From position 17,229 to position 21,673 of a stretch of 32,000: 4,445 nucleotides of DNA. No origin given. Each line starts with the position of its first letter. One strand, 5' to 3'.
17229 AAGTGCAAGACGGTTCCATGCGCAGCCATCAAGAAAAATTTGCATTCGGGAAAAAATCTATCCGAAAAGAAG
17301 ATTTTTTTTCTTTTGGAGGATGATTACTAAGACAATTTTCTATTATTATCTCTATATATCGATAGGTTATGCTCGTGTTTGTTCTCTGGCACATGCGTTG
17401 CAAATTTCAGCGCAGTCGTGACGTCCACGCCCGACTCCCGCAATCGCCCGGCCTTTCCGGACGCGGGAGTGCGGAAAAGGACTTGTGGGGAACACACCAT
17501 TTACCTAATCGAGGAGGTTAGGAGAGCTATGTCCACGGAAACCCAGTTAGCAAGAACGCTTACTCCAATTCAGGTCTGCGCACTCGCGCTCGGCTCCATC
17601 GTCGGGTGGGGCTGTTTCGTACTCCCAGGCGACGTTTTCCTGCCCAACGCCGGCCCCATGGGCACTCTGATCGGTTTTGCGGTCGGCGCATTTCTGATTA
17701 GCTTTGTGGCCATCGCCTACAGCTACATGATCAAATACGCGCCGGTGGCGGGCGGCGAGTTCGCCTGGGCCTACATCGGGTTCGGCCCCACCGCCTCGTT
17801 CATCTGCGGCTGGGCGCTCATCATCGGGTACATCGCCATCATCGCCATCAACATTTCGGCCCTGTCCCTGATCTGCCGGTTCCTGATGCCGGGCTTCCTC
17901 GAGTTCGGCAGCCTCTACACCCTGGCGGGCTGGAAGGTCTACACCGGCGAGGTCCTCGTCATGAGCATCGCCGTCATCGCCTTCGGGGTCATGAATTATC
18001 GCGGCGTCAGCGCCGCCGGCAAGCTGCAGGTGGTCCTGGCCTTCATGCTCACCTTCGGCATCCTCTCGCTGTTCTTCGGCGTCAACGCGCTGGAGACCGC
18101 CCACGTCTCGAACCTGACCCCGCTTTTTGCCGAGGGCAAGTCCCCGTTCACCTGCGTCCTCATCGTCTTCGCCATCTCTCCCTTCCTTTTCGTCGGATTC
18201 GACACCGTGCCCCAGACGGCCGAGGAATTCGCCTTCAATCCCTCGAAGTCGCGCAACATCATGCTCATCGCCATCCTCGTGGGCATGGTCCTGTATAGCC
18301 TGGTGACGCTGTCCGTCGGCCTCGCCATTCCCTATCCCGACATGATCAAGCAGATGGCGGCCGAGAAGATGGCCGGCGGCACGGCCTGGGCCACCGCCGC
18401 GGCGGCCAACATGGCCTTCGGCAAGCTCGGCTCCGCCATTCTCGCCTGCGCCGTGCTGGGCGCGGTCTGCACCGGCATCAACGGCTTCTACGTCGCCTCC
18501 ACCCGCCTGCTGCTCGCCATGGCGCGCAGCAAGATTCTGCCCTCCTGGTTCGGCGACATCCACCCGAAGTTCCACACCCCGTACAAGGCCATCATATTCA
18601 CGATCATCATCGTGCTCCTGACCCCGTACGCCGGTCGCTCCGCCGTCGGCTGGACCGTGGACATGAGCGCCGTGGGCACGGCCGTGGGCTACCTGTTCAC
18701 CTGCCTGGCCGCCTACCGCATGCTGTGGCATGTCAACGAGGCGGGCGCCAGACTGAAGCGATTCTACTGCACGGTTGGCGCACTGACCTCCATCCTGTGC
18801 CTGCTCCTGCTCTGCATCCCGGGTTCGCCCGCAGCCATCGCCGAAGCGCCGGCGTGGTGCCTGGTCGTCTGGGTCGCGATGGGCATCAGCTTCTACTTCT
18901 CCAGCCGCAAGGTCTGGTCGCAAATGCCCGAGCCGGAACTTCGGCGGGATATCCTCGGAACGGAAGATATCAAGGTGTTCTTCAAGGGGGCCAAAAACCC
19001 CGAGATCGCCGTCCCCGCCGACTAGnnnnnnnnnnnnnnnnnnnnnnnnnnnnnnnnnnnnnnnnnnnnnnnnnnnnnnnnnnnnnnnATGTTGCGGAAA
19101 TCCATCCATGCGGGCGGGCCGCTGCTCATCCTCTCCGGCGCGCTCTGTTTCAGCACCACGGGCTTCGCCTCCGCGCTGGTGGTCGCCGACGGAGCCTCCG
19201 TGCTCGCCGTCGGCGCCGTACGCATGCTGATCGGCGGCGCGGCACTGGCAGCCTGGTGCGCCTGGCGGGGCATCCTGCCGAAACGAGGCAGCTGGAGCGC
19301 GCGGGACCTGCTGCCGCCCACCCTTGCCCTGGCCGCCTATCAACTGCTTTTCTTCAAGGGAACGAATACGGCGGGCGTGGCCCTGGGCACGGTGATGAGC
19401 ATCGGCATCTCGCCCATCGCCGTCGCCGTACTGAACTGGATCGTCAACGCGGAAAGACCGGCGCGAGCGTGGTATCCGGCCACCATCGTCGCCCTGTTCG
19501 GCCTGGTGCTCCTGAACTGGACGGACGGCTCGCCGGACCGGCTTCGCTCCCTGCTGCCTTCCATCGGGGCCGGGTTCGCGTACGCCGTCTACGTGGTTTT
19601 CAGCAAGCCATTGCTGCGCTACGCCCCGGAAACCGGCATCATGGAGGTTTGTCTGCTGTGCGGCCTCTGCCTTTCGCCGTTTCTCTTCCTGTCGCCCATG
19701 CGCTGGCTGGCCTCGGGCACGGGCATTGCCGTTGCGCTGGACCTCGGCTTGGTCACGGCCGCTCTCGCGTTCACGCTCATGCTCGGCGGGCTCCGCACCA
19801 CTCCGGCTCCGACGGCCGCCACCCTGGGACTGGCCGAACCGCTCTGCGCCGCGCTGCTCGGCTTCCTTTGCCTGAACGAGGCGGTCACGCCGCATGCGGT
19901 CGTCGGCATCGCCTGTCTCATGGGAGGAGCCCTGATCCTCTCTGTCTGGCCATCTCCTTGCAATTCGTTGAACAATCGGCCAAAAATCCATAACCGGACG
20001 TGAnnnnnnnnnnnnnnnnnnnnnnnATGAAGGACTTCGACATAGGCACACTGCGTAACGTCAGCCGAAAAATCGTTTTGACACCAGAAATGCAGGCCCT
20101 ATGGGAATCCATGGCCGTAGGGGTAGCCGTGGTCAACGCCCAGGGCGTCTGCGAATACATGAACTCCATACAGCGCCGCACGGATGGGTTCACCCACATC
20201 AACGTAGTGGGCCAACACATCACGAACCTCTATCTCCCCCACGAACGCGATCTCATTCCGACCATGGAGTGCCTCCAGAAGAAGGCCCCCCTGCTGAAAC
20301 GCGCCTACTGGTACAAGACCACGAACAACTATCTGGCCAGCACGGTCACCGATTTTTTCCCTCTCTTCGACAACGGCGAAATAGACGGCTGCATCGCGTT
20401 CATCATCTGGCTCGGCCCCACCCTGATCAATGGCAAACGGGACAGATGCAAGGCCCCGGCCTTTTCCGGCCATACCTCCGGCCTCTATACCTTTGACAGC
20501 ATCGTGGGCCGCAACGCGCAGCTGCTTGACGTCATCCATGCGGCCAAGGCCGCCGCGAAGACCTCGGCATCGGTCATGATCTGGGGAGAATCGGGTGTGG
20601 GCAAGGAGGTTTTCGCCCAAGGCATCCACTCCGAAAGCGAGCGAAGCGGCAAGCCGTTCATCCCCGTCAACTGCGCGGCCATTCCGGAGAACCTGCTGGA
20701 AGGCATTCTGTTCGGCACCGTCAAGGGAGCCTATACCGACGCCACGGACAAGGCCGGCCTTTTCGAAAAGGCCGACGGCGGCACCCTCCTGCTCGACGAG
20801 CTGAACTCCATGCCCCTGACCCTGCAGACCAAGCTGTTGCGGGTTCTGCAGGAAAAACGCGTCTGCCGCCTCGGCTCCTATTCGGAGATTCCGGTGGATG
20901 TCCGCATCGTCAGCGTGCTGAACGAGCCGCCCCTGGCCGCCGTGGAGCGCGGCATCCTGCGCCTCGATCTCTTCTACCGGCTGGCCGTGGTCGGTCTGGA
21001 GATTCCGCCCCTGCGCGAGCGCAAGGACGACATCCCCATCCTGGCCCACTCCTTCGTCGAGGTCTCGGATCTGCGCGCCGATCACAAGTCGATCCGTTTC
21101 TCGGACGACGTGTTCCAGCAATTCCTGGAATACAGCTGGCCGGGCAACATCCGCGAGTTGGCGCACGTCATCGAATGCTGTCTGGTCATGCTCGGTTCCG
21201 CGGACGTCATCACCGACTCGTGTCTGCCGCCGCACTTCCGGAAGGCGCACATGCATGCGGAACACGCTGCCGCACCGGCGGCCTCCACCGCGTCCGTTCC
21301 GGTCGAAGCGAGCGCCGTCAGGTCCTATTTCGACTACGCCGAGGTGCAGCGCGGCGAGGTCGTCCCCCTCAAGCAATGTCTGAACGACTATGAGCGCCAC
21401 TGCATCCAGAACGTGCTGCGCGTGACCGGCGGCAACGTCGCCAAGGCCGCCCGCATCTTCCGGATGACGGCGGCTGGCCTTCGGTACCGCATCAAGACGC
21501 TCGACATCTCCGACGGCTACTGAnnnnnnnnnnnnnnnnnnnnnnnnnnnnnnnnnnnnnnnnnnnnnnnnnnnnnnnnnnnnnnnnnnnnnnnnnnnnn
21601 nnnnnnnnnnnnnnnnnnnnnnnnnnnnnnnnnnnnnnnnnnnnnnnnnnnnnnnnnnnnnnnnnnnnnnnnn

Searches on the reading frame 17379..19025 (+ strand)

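Call 20: search_protein_families(library=ncbifam, proteins=[window:17379-19025:+], max_evalue=0.00001)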
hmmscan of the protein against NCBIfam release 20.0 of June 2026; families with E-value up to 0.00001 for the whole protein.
window:17379-19025:+ (548 aa): 10 families
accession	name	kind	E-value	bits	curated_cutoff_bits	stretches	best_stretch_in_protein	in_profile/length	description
NF053761.1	BrChAATpBcaP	equivalog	8.3e-35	120.7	690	1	44-515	7-457/460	branched-chain amino acid transporter BcaP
TIGR00909.1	2A0306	subfamily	2.4e-33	115.7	556.8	1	57-507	1-427/429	amino acid transporter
TIGR00906.1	2A0303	subfamily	6.7e-24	84.2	681.7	1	52-443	24-421/602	cationic amino acid transport permease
TIGR00913.1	2A0310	subfamily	1.6e-17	63.4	578.7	1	60-479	3-423/480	amino acid permease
TIGR00905.1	2A0302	subfamily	2.8e-16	59.4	409.05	1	51-511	1-437/473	basic amino acid/polyamine antiporter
TIGR00911.1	2A0308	subfamily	5.2e-16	58.2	701.8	1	52-517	39-480/505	L-type amino acid transporter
TIGR00908.1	2A0305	equivalog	3.5e-13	49.2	381.75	1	56-513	4-434/442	ethanolamine permease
NF007594.0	PRK10238.1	equivalog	1.2e-09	37.6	848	1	54-493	7-435/456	aromatic amino acid transporter AroP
TIGR03810.1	arg_ornith_anti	equivalog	1.8e-08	33.6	591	1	65-511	7-432/468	arginine-ornithine antiporter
NF008466.1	PRK11357.1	equivalog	5.1e-08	32.3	800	1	56-411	5-341/446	fructoselysine/psicoselysine transporter FrlA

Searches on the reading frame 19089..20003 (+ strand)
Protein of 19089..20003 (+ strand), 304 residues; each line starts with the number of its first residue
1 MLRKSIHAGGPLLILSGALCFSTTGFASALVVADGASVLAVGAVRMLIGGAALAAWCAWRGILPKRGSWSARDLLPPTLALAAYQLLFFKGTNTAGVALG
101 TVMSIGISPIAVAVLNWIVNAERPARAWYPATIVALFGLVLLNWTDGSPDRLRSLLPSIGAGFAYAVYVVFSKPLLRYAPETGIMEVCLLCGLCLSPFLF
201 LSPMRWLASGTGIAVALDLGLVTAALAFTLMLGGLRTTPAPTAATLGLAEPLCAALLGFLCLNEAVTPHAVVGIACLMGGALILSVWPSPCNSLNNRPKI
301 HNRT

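Call 20: search_protein_families(library=ncbifam, proteins=[window:19089-20003:+], max_evalue=0.00001)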
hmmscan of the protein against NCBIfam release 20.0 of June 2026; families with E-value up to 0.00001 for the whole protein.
window:19089-20003:+ (304 aa): 1 family
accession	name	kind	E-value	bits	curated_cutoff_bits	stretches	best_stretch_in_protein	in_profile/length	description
TIGR00950.1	2A78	equivalog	1.1e-27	97.2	230.2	1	23-282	3-264/264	carboxylate/amino acid/amine transporter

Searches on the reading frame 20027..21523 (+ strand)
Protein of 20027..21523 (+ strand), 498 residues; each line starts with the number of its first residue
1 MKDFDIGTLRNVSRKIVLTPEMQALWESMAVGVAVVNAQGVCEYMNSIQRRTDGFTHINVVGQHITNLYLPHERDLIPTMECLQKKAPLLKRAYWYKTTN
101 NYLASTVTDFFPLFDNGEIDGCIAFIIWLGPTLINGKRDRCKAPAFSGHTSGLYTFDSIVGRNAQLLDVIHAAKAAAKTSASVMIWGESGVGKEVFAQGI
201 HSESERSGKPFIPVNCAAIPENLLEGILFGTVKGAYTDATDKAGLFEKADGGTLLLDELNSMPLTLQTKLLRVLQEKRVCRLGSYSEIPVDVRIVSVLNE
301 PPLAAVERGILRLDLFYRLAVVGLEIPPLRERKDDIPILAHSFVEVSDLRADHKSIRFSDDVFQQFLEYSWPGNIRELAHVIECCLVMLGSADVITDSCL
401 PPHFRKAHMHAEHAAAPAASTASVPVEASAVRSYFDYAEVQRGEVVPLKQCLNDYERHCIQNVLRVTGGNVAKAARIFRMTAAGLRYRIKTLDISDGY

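Call 20: search_protein_families(library=ncbifam, proteins=[window:20027-21523:+], max_evalue=0.00001)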
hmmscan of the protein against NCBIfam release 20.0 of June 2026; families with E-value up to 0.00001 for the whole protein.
window:20027-21523:+ (498 aa): 27 families (the best 25 are shown)
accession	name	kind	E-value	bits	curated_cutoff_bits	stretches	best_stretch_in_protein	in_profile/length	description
NF041552.1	TF_PrdR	equivalog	2.8e-95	319.8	795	1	23-491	137-575/577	sigma-54 dependent transcriptional regulator PrdR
NF003451.0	PRK05022.1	equivalog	6.9e-83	279.1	476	1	157-495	190-511/512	nitric oxide reductase transcriptional regulator NorR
TIGR01817.1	nifA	equivalog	8.2e-83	279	528.85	1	151-494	190-529/534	nif-specific transcriptional activator NifA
NF041946.1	LuxO_transreg_Vib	equivalog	3.2e-78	263.6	800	1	153-489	129-457/463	quorum-sensing sigma-54 dependent transcriptional regulator LuxO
NF008469.0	PRK11361.1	equivalog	4e-77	259.9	714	1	151-492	137-454/461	acetoacetate metabolism transcriptional regulator AtoC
NF011695.0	PRK15115.1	equivalog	1.5e-75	254.6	763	1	157-430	135-403/445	two-component system response regulator GlrR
TIGR02915.1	PEP_resp_reg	equivalog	3.8e-75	253.4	502.6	1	155-396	137-379/445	PEP-CTERM-box response regulator transcription factor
TIGR01818.1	ntrC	equivalog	3.2e-74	250.4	558.6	1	157-491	134-462/463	nitrogen regulation protein NR(I)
NF050807.1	TransRegFlbDCaul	equivalog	1.7e-73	248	750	1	158-491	119-437/454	sigma-54-dependent transcriptional regulator FlbD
NF049963.1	RespRegFlgRCampy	domain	4.2e-72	243.3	750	1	162-396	139-373/429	fla regulon two-component system response regulator FlgR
TIGR02329.1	propionate_PrpR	equivalog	1e-70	238.9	499.2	1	153-437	208-501/526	propionate catabolism operon regulatory protein PrpR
NF041906.1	V4R_TF_MobR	exception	5.3e-70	236.4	999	1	154-491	229-543/544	phenol degradation transcriptional regulator MobR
NF038308.1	RNA_repair_RtcR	equivalog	6.8e-70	236.4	650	1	155-483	178-502/530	RNA repair transcriptional activator RtcR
TIGR02974.1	phageshock_pspF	equivalog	5.1e-69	233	443.55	1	159-490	1-334/336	phage shock protein operon transcriptional activator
NF011953.0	PRK15424.1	equivalog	2.9e-65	220.9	703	1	153-393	215-469/538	propionate catabolism operon regulatory protein PrpR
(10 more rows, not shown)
